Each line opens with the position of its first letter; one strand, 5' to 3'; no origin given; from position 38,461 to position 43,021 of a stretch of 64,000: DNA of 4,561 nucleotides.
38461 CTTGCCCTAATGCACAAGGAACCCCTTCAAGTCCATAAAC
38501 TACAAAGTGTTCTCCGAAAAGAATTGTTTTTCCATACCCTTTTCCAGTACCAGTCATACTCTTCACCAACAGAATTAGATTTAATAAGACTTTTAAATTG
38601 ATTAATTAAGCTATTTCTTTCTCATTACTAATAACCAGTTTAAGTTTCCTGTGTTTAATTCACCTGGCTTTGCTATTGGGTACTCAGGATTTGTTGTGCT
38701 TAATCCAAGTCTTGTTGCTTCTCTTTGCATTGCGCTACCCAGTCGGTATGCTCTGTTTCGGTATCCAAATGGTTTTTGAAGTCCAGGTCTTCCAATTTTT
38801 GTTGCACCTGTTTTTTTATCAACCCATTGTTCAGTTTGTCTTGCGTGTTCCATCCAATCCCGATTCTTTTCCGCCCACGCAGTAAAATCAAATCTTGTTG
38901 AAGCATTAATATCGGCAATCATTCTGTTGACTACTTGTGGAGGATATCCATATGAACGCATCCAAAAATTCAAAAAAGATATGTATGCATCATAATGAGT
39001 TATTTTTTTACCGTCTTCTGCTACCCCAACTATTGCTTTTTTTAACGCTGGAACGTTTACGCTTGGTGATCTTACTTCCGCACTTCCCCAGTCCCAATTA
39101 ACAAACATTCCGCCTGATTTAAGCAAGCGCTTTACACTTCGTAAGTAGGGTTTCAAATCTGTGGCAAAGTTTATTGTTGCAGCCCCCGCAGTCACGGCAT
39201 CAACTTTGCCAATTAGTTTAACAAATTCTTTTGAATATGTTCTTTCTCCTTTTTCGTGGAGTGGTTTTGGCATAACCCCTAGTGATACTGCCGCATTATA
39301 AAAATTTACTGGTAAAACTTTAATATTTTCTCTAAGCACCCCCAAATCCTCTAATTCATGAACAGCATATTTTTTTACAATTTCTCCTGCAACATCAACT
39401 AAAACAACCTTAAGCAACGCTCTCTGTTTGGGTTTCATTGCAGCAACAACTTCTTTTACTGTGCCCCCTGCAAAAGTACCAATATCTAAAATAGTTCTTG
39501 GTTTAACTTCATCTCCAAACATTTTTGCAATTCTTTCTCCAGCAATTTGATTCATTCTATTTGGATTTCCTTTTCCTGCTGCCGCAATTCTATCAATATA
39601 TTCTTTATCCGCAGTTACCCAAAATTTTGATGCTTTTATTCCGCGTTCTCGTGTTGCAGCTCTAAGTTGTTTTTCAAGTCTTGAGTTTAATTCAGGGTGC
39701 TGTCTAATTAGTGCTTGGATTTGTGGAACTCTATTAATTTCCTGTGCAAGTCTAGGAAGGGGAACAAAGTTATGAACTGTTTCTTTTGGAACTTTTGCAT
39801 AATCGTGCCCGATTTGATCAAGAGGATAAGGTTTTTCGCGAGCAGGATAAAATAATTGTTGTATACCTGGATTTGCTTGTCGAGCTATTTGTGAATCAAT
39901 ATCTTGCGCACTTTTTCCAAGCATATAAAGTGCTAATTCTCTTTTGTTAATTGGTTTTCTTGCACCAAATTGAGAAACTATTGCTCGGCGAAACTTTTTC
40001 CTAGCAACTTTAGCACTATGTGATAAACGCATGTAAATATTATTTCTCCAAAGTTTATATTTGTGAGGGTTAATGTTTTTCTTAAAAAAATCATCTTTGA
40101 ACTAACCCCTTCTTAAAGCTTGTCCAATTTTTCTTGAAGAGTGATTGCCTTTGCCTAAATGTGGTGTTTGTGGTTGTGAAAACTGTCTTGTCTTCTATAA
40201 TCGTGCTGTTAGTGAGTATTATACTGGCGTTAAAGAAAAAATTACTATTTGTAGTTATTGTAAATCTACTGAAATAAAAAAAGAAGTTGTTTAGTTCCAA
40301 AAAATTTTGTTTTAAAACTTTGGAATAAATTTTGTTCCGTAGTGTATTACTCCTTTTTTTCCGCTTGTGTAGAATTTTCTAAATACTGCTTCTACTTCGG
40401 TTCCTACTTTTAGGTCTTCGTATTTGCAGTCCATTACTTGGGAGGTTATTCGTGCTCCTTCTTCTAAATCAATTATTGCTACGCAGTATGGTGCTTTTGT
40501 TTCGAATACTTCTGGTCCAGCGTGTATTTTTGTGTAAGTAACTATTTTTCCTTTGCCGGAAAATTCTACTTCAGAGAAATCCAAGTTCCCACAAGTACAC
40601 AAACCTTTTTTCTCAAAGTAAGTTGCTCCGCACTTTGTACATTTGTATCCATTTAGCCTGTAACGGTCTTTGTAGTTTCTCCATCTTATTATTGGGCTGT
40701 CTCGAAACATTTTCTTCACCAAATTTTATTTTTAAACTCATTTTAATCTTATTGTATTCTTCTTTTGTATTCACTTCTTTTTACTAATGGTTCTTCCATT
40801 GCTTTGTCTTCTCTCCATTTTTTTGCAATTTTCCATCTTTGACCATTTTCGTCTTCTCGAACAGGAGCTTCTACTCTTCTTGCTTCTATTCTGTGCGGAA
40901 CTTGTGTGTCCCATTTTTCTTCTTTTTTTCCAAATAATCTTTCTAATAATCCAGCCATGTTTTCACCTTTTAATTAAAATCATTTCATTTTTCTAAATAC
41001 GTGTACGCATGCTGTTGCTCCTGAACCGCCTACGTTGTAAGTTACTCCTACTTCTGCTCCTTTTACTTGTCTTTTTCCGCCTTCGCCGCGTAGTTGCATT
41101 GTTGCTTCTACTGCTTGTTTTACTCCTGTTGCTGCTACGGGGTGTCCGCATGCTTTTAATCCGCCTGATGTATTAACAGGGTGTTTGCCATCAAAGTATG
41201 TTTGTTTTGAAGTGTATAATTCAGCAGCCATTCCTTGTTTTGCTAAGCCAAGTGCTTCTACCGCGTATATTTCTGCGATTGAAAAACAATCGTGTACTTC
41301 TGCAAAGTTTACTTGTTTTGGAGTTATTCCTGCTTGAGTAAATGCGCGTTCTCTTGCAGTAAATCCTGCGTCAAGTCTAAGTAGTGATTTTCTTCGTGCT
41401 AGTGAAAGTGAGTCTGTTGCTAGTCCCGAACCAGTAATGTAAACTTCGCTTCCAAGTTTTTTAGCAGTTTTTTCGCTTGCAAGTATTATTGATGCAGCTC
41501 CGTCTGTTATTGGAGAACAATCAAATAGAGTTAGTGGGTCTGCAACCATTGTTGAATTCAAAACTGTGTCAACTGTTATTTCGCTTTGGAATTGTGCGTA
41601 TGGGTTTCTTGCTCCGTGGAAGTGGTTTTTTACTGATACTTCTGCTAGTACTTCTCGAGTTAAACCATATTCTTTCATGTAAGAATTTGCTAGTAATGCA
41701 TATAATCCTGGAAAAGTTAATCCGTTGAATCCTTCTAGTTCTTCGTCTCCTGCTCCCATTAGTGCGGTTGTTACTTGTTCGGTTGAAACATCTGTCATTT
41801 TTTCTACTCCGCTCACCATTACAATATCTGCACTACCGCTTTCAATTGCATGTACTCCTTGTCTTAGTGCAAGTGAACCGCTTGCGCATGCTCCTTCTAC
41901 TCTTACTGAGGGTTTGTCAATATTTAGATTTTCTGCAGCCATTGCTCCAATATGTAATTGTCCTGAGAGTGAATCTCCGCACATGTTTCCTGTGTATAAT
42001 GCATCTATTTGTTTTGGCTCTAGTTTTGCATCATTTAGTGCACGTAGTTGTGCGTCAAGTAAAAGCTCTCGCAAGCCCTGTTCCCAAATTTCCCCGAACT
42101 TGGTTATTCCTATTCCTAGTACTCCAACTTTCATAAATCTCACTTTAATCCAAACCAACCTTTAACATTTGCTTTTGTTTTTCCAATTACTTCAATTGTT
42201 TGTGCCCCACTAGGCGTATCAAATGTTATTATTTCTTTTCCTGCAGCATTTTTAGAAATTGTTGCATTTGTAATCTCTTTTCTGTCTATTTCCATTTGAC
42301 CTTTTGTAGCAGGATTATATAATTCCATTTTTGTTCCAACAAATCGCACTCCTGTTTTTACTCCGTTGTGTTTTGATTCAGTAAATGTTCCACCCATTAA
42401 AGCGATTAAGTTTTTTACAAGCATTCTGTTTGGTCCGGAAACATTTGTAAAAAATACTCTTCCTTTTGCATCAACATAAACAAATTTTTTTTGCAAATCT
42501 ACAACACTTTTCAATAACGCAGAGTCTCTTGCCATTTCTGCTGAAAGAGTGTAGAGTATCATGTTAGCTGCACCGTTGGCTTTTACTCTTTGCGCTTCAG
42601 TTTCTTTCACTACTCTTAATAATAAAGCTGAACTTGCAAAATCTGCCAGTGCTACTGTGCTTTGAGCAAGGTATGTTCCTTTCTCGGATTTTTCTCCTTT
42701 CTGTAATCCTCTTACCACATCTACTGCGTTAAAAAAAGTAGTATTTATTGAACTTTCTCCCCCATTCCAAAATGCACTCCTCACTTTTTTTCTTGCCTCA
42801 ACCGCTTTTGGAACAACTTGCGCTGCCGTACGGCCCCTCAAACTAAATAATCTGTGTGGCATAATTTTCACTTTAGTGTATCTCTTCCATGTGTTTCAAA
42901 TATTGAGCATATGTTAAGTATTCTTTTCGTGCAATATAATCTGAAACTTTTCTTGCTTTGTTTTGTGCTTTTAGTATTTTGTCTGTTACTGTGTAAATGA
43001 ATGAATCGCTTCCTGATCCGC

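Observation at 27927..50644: Arginine-rich, unrecognisable ORFs intercalated one by one between conserved pyruvate-oxidation and mevalonate-pathway genes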

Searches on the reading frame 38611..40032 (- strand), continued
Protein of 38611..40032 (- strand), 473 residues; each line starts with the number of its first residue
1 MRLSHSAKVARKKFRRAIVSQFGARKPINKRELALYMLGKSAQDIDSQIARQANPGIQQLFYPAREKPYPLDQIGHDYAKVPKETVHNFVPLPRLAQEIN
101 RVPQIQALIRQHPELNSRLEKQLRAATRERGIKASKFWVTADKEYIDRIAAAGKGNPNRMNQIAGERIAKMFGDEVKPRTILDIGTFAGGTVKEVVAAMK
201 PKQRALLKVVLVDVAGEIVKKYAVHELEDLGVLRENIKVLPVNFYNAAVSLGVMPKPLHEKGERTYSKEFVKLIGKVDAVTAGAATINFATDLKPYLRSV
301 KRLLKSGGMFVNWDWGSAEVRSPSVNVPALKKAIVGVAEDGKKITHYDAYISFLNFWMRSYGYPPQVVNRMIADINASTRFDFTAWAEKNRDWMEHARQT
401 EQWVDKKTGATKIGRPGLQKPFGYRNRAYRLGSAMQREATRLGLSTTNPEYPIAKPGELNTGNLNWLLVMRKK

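Call 50: fold_search(model_id=the predicted structure, library=pdb)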
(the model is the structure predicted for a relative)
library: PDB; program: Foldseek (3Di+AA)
matches with E <= 10: 1375; with E <= 0.001: 241
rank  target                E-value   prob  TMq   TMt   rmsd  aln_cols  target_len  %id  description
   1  5thy_A                1.1e-06  1.00  0.34  0.41  18.4       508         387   14  Crystal structure of SeMet-Substituted CurJ carbon methyltransferase (released 2016-10-19)
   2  5thy_B                1.9e-06  1.00  0.36  0.44  19.2       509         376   14  Crystal structure of SeMet-Substituted CurJ carbon methyltransferase (released 2016-10-19)
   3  4obw_B                1.9e-05  1.00  0.33  0.61   9.5       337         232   10  crystal structure of yeast Coq5 in the SAM bound form (released 2014-08-06)
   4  5jgk_A                2.0e-05  1.00  0.25  0.41   5.5       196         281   18  Crystal structure of GtmA in complex with SAH (released 2017-03-01)
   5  5f8c_A                2.8e-05  1.00  0.26  0.34  17.8       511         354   11  Rv2258c-unbound (released 2016-06-29)
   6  5m58_B                3.1e-05  1.00  0.29  0.54   7.8       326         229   14  Crystal structure of CouO, a C-methyltransferase from Streptomyces rishiriensis (released 2017-02-15)
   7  5jgl_B                3.3e-05  1.00  0.27  0.44  15.0       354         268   10  Crystal structure of GtmA in complex with S-Adenosylmethionine (released 2017-03-01)
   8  5egp_A                3.5e-05  1.00  0.25  0.40   5.7       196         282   15  Crystal structure of the S-methyltransferase TmtA (released 2016-02-03)
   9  5jgl_A                3.6e-05  1.00  0.24  0.40   4.8       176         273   15  Crystal structure of GtmA in complex with S-Adenosylmethionine (released 2017-03-01)
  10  7ux6_A                3.6e-05  1.00  0.32  0.42   7.3       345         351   11  Crystal structure of MfnG, an L- and D-tyrosine O-methyltransferase from the marformycin biosynthesis pathway of Strep (released 2022-10-12)
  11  5egp_B                4.0e-05  1.00  0.26  0.42   5.3       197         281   16  Crystal structure of the S-methyltransferase TmtA (released 2016-02-03)
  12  3dlc                  4.2e-05  1.00  0.29  0.57  10.0       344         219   12  Crystal structure of a putative s-adenosyl-l-methionine-dependent methyltransferase (mmp1179) from methanococcus maripal (released 2008-08-26)
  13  3f4k                  4.9e-05  1.00  0.26  0.45  14.3       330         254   12  Crystal structure of a probable methyltransferase from Bacteroides thetaiotaomicron. Northeast Structural Genomics targe (released 2008-11-25)
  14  5w7k_A                5.1e-05  1.00  0.27  0.42  15.1       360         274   11  Crystal structure of OxaG (released 2018-06-27)
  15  3mcz_A                5.1e-05  1.00  0.28  0.38  17.6       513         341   11  The Structure of an O-methyltransferase family protein from Burkholderia thailandensis. (released 2010-05-26)
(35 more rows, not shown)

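Call 52: search_protein_families(library=phrogs, proteins=[window:38611-40032:-], max_evalue=0.1)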
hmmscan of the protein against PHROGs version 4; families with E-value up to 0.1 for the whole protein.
window:38611-40032:- (473 aa): 1 family
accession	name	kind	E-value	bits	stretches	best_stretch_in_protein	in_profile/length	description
phrog_4752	-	other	0.0033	17.7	0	177-226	52-96/241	tRNA methyltransferase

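Call 53: search_protein_families(library=padloc, proteins=[window:38611-40032:-], max_evalue=0.1)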
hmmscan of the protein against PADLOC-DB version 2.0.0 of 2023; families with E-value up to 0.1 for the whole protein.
window:38611-40032:- (473 aa): 1 family
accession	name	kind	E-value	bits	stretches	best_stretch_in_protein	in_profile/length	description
PDLC04134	mad2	-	7.1e-06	23.1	1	164-311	279-393/492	mads_2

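Call 94: search_protein_families(library=pfam, proteins=[L012:5665-6615:+, L017:15329-16243:+, L014:11419-12498:+, L010:6620-7396:+, L014:5172-5522:+, L014:6658-7011:+, L014:8230-8559:+, L017:7899-8366:+, L016:14654-15145:+, L001:9220-9915:+], max_evalue=0.01)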
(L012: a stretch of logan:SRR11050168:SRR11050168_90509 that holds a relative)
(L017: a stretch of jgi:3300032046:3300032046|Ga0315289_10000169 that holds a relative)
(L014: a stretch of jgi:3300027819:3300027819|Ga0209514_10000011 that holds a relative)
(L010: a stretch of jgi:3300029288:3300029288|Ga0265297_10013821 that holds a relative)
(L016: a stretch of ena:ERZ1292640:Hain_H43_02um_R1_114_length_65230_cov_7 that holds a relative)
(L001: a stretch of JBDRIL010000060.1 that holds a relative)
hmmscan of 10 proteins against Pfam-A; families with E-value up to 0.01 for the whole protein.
L012:5665-6615:+ (316 aa): 1 family
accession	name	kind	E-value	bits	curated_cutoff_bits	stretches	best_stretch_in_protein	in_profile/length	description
PF01966.28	HD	-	0.00098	19.8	22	1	59-166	3-112/116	HD domain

L017:15329-16243:+ (304 aa): 0 families

L014:11419-12498:+ (359 aa): 0 families

L010:6620-7396:+ (258 aa): 1 family
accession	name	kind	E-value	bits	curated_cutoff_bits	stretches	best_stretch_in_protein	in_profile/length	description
PF01966.28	HD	-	2.6e-09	37.8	22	1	26-125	1-112/116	HD domain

L014:5172-5522:+ (116 aa): 0 families

L014:6658-7011:+ (117 aa): 0 families

L014:8230-8559:+ (109 aa): 0 families

L017:7899-8366:+ (155 aa): 0 families

L016:14654-15145:+ (163 aa): 2 families
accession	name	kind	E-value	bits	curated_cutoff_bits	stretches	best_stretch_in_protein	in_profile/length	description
PF00583.31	Acetyltransf_1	-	0.00054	20.7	20.7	1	76-136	42-101/116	Acetyltransferase (GNAT) family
PF13527.13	Acetyltransf_9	-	0.0035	17.8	25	1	90-129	68-107/127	Acetyltransferase (GNAT) domain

L001:9220-9915:+ (231 aa): 0 families

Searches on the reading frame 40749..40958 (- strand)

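Call 4: search_protein_families(library=pfam, proteins=[window:40749-40958:-], max_evalue=1)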
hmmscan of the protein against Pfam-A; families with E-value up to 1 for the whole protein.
window:40749-40958:- (69 aa): 0 families

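Call 5: search_protein_families(library=ncbifam, proteins=[window:40749-40958:-], max_evalue=1)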
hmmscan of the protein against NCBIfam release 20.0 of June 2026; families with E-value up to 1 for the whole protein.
window:40749-40958:- (69 aa): 0 families

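Call 52: search_protein_families(library=phrogs, proteins=[window:40749-40958:-], max_evalue=0.1)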
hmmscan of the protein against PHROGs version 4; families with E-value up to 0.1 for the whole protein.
window:40749-40958:- (69 aa): 0 families

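Call 53: search_protein_families(library=padloc, proteins=[window:40749-40958:-], max_evalue=0.1)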
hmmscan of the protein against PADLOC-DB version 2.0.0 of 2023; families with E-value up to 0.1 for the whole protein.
window:40749-40958:- (69 aa): 1 family
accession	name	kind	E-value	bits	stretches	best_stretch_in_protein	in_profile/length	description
PDLC00410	ThsA1|ThsA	-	0.028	11.6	1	4-45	122-163/281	Macro domain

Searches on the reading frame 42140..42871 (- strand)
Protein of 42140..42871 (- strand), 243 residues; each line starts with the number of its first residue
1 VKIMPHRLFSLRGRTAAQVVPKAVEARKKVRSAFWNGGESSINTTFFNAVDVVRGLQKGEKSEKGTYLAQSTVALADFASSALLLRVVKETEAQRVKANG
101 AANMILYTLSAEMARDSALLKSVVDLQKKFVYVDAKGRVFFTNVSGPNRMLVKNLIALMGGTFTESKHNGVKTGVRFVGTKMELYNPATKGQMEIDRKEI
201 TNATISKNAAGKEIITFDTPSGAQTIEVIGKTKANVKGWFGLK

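Call 4: search_protein_families(library=pfam, proteins=[window:42140-42871:-], max_evalue=1)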
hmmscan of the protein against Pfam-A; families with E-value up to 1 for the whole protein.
window:42140-42871:- (243 aa): 2 families
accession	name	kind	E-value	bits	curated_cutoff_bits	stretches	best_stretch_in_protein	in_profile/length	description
PF13511.11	DUF4124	-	0.12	13.1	22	1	131-150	16-35/56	Domain of unknown function (DUF4124)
PF12738.14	PTCB-BRCT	-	0.12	12.9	22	1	139-165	3-29/63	twin BRCT domain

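Call 5: search_protein_families(library=ncbifam, proteins=[window:42140-42871:-], max_evalue=1)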
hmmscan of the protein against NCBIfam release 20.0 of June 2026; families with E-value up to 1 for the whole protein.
window:42140-42871:- (243 aa): 0 families

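Call 42: find_homologous_proteins(query=window:42140-42871:-, max_evalue=0.01)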
Query window:42140-42871:- (243 aa): 1 proteins with E <= 0.01 among 1521 candidates.
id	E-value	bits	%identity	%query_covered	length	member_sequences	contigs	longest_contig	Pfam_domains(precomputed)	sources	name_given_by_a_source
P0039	9.4e-149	511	100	99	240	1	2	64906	-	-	-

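Call 52: search_protein_families(library=phrogs, proteins=[window:42140-42871:-], max_evalue=0.1)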
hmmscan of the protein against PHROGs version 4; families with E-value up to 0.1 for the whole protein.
window:42140-42871:- (243 aa): 0 families

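Call 53: search_protein_families(library=padloc, proteins=[window:42140-42871:-], max_evalue=0.1)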
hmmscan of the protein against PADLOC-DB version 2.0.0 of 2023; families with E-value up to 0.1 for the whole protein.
window:42140-42871:- (243 aa): 0 families

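Call 82: find_related_loci(query=window:42140-42871:-, collection=viral_contigs, flank=5000)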
Query window:42140-42871:- (243 aa) in viral_contigs; peptide patterns used: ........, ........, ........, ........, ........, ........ (x = any residue, [..] = any of these).
8 stretches matched a pattern, but none encodes a relative of the query by tblastn (E <= 1e-3).
